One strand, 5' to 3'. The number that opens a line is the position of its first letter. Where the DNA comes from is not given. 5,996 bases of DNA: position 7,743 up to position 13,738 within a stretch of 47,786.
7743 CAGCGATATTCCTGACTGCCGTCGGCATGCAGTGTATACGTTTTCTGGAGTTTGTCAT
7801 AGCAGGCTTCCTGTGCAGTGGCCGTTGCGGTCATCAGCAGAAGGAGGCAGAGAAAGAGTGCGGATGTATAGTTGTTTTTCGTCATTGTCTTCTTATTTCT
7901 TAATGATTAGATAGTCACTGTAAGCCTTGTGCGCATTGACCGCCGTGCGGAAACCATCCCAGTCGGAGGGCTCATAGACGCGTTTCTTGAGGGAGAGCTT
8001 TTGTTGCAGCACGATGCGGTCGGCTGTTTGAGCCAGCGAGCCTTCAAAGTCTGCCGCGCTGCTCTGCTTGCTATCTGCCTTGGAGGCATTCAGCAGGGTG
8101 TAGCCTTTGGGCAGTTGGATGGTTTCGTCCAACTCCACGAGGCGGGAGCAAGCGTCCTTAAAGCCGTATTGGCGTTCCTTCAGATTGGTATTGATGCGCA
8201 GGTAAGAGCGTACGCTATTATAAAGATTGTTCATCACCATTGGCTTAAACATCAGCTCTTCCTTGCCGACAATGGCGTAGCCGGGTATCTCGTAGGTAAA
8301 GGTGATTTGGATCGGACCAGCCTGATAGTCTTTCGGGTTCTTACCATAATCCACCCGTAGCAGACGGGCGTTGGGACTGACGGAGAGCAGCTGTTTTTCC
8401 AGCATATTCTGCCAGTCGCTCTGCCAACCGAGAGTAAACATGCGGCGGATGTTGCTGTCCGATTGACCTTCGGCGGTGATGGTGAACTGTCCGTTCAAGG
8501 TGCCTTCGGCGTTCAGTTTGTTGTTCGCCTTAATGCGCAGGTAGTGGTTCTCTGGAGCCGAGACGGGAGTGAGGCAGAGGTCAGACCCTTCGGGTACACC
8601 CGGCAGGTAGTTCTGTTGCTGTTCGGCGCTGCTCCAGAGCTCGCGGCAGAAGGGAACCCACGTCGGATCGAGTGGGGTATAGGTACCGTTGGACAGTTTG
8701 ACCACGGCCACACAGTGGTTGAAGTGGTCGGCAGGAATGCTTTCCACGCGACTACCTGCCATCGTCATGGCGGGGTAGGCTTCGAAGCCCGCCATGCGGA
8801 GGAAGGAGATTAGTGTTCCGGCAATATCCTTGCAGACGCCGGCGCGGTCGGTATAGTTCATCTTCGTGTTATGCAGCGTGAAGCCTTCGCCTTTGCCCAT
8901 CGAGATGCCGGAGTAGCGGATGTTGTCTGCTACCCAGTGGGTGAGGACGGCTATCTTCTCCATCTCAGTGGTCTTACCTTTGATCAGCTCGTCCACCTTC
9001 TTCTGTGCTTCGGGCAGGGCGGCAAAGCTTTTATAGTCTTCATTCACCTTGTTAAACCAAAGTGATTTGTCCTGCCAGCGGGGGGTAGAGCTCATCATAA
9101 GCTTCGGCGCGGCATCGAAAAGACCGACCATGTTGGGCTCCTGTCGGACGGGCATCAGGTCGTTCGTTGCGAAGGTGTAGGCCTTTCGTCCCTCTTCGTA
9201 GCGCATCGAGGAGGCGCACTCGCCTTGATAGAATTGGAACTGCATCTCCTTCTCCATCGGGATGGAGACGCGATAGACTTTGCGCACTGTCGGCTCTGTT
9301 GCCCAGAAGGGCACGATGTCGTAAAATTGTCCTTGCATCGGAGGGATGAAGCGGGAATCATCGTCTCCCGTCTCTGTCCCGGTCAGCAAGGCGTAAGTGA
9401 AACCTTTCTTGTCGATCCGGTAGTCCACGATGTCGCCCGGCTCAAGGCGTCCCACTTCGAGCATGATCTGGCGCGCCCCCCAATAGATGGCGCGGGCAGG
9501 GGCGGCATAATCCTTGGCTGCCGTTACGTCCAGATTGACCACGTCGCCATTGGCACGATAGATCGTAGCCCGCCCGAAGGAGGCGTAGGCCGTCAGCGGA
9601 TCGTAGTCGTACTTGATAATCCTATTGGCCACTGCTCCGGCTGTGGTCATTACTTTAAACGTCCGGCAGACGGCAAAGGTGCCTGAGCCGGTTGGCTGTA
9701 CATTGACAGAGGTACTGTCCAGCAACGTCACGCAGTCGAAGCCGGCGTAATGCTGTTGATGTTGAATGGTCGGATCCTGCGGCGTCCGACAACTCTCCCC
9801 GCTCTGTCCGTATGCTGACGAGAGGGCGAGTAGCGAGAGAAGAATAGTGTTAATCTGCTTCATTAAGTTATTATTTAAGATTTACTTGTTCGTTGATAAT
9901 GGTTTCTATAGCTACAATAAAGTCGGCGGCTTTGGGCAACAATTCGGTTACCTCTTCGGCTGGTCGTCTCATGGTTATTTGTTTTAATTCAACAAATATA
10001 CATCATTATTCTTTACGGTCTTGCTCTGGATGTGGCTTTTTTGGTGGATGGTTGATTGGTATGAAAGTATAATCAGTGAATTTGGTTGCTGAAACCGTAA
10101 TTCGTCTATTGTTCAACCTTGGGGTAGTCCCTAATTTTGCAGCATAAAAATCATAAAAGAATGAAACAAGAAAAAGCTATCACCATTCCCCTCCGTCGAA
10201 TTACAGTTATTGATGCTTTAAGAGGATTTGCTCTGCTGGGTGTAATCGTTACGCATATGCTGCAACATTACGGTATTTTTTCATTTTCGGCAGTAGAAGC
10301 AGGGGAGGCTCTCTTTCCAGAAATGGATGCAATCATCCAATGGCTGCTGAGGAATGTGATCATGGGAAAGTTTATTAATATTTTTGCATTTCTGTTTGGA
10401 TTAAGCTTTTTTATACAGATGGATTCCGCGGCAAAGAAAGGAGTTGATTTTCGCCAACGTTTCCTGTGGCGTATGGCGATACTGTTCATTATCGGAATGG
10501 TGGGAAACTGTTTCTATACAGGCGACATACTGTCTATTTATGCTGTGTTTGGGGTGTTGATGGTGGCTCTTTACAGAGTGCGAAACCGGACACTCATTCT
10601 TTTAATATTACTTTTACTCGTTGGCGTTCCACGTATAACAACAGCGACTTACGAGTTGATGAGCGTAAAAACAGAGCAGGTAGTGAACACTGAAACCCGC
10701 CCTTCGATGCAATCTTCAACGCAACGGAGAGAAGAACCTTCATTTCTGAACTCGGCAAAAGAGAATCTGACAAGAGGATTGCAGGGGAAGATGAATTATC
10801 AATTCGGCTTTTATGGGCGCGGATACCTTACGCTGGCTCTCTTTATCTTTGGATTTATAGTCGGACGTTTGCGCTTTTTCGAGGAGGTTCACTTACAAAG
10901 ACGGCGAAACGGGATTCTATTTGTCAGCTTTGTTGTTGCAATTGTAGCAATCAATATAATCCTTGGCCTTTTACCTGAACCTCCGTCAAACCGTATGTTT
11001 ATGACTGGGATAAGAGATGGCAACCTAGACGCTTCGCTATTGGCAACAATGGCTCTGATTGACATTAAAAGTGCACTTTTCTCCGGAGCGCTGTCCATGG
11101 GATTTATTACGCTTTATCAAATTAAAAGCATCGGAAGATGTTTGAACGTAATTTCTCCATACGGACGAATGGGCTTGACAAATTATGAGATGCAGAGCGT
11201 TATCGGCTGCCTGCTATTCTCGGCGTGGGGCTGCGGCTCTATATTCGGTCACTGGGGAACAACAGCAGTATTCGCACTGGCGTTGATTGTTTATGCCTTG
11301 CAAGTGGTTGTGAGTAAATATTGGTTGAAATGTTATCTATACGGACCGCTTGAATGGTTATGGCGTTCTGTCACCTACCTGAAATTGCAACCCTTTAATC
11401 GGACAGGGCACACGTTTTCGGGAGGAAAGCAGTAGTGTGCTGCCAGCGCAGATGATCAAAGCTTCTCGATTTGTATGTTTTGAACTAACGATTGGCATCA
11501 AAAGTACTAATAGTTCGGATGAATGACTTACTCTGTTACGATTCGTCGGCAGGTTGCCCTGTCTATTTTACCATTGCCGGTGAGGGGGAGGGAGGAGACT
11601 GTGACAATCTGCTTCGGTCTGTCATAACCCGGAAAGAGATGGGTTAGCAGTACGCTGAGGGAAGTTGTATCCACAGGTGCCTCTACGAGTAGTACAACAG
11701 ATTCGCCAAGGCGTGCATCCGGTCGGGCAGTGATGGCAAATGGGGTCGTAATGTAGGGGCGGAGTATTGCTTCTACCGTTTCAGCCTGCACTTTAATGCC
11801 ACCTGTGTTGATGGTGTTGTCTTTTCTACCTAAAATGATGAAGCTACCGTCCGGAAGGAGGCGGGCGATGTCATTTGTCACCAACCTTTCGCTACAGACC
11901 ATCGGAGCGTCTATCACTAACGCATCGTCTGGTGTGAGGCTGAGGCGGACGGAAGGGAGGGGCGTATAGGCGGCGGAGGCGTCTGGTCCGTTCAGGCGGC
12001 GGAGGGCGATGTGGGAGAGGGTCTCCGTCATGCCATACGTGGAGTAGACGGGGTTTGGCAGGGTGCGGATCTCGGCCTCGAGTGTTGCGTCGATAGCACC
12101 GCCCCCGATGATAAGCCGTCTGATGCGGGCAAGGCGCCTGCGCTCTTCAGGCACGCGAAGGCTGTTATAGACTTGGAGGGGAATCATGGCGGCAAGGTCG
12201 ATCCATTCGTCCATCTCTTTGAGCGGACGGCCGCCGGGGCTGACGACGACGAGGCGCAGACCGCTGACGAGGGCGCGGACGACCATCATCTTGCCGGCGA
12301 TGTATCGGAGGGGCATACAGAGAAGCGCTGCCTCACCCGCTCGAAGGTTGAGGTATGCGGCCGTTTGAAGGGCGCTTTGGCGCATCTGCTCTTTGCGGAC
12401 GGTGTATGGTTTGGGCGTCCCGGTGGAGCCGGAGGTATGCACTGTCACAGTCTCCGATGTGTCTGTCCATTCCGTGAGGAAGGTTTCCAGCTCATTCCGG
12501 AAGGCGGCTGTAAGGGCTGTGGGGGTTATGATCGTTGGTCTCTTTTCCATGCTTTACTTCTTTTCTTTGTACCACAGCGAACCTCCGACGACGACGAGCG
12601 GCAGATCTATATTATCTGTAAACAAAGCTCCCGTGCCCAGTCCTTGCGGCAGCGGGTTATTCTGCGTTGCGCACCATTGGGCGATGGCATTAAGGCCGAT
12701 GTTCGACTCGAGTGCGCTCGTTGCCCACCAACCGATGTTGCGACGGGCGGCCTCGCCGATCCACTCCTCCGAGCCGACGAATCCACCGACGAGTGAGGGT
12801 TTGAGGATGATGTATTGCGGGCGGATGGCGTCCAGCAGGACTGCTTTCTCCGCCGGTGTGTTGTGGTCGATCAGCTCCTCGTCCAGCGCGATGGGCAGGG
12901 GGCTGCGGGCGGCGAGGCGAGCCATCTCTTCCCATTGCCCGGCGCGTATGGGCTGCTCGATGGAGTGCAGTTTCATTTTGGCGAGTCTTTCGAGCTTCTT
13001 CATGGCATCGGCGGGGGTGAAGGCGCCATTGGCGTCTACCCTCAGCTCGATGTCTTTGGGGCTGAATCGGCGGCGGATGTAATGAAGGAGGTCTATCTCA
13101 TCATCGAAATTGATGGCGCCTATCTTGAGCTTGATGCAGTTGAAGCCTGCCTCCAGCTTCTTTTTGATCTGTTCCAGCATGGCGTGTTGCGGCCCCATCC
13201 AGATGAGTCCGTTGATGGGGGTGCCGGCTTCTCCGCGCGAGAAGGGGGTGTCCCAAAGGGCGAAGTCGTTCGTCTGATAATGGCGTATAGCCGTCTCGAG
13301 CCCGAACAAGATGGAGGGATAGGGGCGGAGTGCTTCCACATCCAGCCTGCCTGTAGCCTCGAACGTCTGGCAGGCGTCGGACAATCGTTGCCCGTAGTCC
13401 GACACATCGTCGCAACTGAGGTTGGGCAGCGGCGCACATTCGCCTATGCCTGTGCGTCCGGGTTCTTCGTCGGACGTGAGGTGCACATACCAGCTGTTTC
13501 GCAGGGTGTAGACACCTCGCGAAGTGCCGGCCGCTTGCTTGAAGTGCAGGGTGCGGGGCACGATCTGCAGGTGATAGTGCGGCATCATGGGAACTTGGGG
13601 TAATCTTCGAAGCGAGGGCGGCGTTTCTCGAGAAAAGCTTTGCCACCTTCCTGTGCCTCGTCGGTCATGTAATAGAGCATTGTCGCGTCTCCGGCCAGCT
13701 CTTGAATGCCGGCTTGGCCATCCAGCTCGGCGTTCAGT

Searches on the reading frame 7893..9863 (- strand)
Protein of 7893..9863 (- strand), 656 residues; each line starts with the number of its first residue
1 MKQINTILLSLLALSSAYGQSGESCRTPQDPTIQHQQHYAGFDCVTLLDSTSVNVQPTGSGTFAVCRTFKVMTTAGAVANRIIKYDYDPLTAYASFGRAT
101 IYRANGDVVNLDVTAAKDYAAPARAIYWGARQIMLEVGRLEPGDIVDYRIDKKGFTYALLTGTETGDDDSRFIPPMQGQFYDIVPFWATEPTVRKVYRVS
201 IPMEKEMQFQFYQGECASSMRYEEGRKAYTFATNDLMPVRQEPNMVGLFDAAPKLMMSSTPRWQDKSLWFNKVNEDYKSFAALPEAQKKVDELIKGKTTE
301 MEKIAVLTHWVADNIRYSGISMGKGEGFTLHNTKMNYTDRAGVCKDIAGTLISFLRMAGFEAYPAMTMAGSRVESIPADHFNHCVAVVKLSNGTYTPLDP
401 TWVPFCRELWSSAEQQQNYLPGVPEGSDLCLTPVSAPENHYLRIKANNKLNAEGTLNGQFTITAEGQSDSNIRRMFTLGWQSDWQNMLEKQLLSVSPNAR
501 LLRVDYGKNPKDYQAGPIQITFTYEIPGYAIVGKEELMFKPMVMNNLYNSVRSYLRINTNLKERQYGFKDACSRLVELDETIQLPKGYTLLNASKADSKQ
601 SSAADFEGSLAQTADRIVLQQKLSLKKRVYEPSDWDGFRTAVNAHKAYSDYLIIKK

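Call 61: search_protein_families(library=pfam, proteins=[window:7893-9863:-], max_evalue=0.00001)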
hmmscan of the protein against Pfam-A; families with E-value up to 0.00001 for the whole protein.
window:7893-9863:- (656 aa): 2 families
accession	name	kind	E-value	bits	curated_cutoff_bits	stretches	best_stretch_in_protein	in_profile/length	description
PF12969.12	DUF3857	-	3.8e-39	134.9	24.6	1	58-239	2-169/170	Domain of Unknown Function with PDB structure (DUF3857)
PF01841.26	Transglut_core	-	3.6e-09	37.3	23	1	290-400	4-108/108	Transglutaminase-like superfamily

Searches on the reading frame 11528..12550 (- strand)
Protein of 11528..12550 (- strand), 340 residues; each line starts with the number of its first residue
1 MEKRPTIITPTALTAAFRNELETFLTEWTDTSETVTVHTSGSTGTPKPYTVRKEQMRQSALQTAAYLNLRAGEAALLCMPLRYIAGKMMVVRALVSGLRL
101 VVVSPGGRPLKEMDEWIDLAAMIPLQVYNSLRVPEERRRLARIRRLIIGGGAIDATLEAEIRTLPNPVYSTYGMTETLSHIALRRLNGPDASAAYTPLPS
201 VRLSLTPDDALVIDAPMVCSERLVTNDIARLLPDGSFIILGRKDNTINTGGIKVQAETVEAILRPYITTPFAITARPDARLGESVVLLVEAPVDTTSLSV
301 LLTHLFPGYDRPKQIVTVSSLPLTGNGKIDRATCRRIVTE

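Call 61: search_protein_families(library=pfam, proteins=[window:11528-12550:-], max_evalue=0.00001)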
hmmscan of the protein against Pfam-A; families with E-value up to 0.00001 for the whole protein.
window:11528-12550:- (340 aa): 1 family
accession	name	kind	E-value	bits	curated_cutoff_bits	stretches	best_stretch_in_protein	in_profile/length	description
PF00501.34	AMP-binding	-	1e-17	64.5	29.9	1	36-205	167-355/384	AMP-binding enzyme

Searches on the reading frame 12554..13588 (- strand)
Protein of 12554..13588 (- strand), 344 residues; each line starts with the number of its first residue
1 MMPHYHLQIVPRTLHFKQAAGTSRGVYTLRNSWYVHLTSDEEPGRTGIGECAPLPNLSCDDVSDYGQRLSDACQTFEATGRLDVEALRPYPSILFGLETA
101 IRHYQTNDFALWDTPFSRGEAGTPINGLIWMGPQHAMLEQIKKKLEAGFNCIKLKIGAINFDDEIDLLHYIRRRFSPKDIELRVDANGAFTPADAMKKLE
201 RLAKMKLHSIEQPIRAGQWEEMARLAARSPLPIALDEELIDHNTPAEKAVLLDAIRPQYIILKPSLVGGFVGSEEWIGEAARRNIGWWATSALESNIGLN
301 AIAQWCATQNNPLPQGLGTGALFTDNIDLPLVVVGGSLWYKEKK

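Call 61: search_protein_families(library=pfam, proteins=[window:12554-13588:-], max_evalue=0.00001)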
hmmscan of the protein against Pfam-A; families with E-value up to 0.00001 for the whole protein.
window:12554-13588:- (344 aa): 2 families
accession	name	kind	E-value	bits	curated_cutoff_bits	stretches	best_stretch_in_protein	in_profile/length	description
PF13378.12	MR_MLE_C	-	8.1e-28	98.1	29.4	1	137-336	2-201/219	Enolase C-terminal domain-like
PF21508.2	MenC_N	-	1e-07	32.4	27.3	1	29-101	26-91/94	MenC, N-terminal domain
